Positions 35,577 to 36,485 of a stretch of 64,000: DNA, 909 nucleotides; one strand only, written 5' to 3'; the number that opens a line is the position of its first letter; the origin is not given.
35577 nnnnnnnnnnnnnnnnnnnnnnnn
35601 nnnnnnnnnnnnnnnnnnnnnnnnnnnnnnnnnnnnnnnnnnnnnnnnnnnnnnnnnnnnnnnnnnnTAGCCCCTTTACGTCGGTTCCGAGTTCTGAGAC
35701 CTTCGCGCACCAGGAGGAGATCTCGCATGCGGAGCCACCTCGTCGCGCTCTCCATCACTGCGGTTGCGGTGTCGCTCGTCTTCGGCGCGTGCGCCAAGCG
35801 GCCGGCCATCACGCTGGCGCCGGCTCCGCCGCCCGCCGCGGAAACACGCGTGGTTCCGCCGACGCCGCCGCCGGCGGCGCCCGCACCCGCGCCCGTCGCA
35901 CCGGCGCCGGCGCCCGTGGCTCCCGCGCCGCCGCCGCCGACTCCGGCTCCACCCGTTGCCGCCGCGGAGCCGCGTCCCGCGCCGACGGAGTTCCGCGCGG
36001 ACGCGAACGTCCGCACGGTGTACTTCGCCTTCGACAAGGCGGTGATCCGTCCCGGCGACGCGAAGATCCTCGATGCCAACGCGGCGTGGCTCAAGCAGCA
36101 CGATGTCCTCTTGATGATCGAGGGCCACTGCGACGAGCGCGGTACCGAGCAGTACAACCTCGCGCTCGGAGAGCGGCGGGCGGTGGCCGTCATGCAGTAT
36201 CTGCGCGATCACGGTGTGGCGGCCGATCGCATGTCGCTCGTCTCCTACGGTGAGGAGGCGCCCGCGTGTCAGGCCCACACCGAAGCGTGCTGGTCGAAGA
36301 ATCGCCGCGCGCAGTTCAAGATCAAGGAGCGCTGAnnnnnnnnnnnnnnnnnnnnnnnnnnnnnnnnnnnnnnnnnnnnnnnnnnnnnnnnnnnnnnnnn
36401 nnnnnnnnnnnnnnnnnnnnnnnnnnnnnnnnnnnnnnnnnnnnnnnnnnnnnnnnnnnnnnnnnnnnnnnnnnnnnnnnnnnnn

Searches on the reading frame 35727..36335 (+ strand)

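Call 8: search_protein_families(library=ncbifam, proteins=[window:35727-36335:+], max_evalue=0.00001)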
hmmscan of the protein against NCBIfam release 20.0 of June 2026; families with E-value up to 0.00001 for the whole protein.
window:35727-36335:+ (202 aa): 29 families (the best 25 are shown)
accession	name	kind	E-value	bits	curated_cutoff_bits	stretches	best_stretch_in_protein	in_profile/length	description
TIGR02802.1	Pal_lipo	equivalog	1.8e-38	130.8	125.35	1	97-198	1-103/104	peptidoglycan-associated lipoprotein Pal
NF008067.1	PRK10802.1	equivalog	9.4e-33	113.5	261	1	96-195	67-167/171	peptidoglycan-associated lipoprotein Pal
NF053611.1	YiaD_Gzip_OmpA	equivalog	1.3e-22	80.5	175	1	97-199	103-206/206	YiaD family glycine zipper/OmpA-like lipoprotein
NF053612.1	anchor_PA1041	equivalog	3.8e-22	79.4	250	1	53-200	88-236/236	PA1041 family peptidoglycan-binding anchor lipoprotein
NF033763.1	exchanger_TraB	exception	5.1e-20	70.9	700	1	97-199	393-497/522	outer membrane exchange protein TraB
NF045787.1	OmpABordt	equivalog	1.1e-19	70.9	200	1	78-199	70-189/194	outer membrane protein OmpA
NF053607.1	CHU_0125_OmpA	equivalog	5.5e-19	68.1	620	1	95-201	530-638/639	CHU_0125 family OmpA-like outer membrane integrity protein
NF052230.1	T9SS_PorE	exception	9.2e-19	67.1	600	1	93-180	512-600/648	PorE family type IX secretion system protein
NF053613.1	OMP_toxin_LptF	equivalog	5.5e-16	59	400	1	97-199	142-245/256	lipotoxin F family OmpA-related lipoprotein LptF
NF053585.1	OMP_LP_YfiB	equivalog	4.4e-15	55.9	128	1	97-197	57-158/163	outer membrane lipoprotein YfiB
TIGR03789.1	pdsO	hypoth_equivalog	1.3e-12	47.9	152.2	1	112-197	155-241/243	sortase-associated OmpA-like protein PdsO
NF006541.1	PRK09038.1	equivalog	8.3e-12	45.3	283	1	98-200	143-249/253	flagellar motor protein MotD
NF008071.1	PRK10808.1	equivalog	1e-10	41.6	277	1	75-194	209-329/358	porin OmpA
NF006543.0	PRK09039.1-2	equivalog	4.8e-10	39.8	305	1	123-202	267-350/350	peptidoglycan -binding protein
NF006545.0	PRK09039.1-4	equivalog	2.1e-09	37.5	372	1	127-202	263-342/342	peptidoglycan -binding protein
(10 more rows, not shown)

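Call 82: search_protein_families(library=pfam, proteins=[window:35727-36335:+], max_evalue=0.0001)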
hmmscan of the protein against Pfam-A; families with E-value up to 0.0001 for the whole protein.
window:35727-36335:+ (202 aa): 1 family
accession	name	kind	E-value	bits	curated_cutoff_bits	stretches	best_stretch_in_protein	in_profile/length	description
PF00691.25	OmpA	-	2.5e-19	69.9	27.2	1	99-190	1-95/98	OmpA family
